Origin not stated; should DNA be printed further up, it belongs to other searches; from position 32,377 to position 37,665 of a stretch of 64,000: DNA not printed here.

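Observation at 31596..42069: DptFGH-like restriction trio bracketed by dcm and vsr, with no phosphorothioation genes in 64 kb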

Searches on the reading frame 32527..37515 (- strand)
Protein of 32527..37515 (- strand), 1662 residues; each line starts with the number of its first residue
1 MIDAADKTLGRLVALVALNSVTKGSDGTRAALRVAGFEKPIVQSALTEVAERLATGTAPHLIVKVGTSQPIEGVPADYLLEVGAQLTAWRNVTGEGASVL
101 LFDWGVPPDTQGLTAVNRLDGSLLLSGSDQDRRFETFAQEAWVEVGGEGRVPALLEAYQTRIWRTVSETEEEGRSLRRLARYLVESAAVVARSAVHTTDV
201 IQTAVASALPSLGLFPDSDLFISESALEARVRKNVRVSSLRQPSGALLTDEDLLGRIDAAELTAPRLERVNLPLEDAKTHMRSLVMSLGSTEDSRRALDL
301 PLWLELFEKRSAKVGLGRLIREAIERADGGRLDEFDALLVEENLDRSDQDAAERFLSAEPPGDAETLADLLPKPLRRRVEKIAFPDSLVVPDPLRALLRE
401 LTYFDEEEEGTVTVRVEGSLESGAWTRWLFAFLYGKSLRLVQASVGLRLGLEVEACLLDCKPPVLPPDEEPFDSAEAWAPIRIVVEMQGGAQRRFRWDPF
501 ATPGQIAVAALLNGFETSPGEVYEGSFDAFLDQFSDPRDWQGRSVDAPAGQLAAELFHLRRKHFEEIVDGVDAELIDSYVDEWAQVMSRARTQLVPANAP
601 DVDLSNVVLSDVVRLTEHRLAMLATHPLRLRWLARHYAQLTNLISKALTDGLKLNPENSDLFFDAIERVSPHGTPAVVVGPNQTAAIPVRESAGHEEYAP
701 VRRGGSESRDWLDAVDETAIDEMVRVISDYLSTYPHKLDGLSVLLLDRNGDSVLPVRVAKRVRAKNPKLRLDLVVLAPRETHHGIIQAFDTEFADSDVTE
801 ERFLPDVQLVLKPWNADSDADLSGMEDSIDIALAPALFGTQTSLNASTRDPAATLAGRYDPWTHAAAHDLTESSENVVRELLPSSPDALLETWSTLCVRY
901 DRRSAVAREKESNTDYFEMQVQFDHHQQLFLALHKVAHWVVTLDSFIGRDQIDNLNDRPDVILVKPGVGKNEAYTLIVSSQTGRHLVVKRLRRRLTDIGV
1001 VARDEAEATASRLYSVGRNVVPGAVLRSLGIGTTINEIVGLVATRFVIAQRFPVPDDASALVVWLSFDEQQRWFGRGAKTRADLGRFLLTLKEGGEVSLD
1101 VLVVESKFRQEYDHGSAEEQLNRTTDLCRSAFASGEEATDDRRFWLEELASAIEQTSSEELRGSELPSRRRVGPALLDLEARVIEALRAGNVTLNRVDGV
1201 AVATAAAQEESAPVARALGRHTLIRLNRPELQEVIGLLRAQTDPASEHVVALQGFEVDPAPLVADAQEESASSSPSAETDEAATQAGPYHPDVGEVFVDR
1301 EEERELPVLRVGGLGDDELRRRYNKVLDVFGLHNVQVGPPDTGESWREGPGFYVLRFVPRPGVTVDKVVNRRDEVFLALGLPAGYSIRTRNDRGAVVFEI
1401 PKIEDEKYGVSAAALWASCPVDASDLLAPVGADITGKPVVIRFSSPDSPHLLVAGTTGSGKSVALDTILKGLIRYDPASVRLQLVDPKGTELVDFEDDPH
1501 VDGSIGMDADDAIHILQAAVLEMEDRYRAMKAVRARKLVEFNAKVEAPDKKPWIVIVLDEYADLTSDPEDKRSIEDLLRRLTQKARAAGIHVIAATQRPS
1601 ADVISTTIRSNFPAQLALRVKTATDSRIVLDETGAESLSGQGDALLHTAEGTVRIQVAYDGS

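Call 3: search_protein_families(library=ncbifam, proteins=[window:32527-37515:-], max_evalue=0.01)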
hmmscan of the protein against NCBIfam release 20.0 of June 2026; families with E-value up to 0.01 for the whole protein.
window:32527-37515:- (1662 aa): 10 families
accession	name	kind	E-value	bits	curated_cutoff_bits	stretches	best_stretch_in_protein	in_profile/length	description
NF007615.0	PRK10263.1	equivalog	1.1e-50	172.5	1566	1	1424-1657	988-1243/1355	DNA translocase FtsK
TIGR03928.1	T7_EssCb_Firm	equivalog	7.2e-25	86.8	778.4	1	1448-1648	469-671/1296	type VII secretion protein EssC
TIGR03924.1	T7SS_EccC_a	equivalog_domain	1.3e-23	83.7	509.15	1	1410-1658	409-667/673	type VII secretion protein EccCa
NF041214.1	plasmid_TraB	equivalog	5.4e-17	61.5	800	1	1447-1633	247-422/639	plasmid transfer protein TraB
TIGR03925.1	T7SS_EccC_b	equivalog_domain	8.2e-16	57.4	346.55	1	1448-1629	76-258/564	type VII secretion protein EccCb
TIGR03743.1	SXT_TraD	subfamily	0.00048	18.7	366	0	1431-1489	159-213/636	conjugative transfer system coupling protein TraD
NF047742.1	antiphage_MADS8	equivalog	0.00079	19.4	175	0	151-237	104-180/200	methylation-associated defense system ATP-binding protein MAD8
TIGR03420.1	DnaA_homol_Hda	equivalog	0.0015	18.1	194.8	0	1514-1626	53-162/226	DnaA regulatory inactivator Hda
TIGR00929.1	VirB4_CagE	subfamily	0.004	15.4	643.1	0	1450-1478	439-467/792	VirB4 family type IV secretion/conjugal transfer ATPase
NF042944.1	HerA_antiphage_2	equivalog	0.0051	15.6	850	0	1554-1628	429-503/576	anti-phage-associated helicase HerA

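Call 4: search_protein_families(library=padloc, proteins=[window:32527-37515:-], max_evalue=0.01)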
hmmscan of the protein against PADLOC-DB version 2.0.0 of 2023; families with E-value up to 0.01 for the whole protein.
window:32527-37515:- (1662 aa): 10 families
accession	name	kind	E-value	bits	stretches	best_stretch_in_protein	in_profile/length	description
PDLC02806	SspH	-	1.3e-99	332.5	4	1446-1657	1535-1750/1766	SspH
PDLC02804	SspH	-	4.4e-64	214.6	2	1425-1657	1312-1546/1561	SspH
PDLC04140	mad8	-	3.6e-27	93.7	1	1428-1656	4-296/314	mads_8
PDLC02803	SspH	-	7.9e-27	91.3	2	921-1151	951-1177/1255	SspH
PDLC01055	HerA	-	3.6e-09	34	2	1418-1475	128-184/532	Type III coevolved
PDLC02805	SspH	-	1.1e-07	27.8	1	921-1149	982-1207/1400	SspH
PDLC04105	HerA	-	3.9e-06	23.7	0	1554-1645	420-512/576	-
PDLC04106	HerA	-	8.5e-05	19.2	0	1527-1625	484-586/667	-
PDLC04102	HerA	-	0.00067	16.1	0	1527-1610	480-562/654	-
PDLC02188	HerA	-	0.0015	15.4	0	1568-1629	445-504/578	-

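Call 5: search_protein_families(library=pfam, proteins=[window:32527-37515:-], max_evalue=0.01)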
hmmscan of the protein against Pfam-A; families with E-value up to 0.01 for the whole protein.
window:32527-37515:- (1662 aa): 3 families
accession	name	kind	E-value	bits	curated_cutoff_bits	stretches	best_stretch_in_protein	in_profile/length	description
PF01580.24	FtsK_SpoIIIE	-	3.2e-35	122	24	1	1422-1600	14-220/221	FtsK/SpoIIIE family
PF01935.23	DUF87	-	0.00027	21.5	23.2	1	1438-1491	13-63/220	Helicase HerA, central domain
PF00437.27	T2SSE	-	0.0079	15.3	24.9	0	1450-1472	144-166/370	Type II/IV secretion system protein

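Call 23: search_solved_structures(query=window:32527-37515:-, max_evalue=0.01)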
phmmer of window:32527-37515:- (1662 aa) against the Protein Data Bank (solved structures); distinct sequences matched with E-value up to 0.01: 11.
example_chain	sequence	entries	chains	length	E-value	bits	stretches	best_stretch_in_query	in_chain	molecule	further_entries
2ius_A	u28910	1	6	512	7.3e-47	162.6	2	1548-1657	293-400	DNA TRANSLOCASE FTSK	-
2iuu_A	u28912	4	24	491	9.2e-47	162.2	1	1345-1652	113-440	DNA TRANSLOCASE FTSK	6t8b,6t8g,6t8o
2iut_A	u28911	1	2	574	1.6e-46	161.4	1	1345-1652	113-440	DNA TRANSLOCASE FTSK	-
6o1w_A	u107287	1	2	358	7.9e-18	66.3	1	1430-1659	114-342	DNA translocase coupling protein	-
6o1x_A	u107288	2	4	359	8e-18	66.3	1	1430-1659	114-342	DNA translocase coupling protein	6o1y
6o1z_A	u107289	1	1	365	8.4e-18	66.2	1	1430-1659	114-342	DNA translocase coupling protein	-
9qks_G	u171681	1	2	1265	7.3e-17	63.1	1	1425-1649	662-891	ESX secretion system protein YukB,Green fluorescent protein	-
7np7_C1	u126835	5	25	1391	8.9e-13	49.6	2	1413-1625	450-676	ESX-5 secretion system protein EccC5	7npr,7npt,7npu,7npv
5fv0_A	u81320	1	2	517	6.4e-05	23.5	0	1451-1598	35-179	ESX secretion system protein EccC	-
4lya_A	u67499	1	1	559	8.1e-05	23.2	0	1451-1598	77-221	Uncharacterized protein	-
9jv8_A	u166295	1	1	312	0.0034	17.8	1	1452-1620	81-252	ESX-1 secretion system protein EccCb1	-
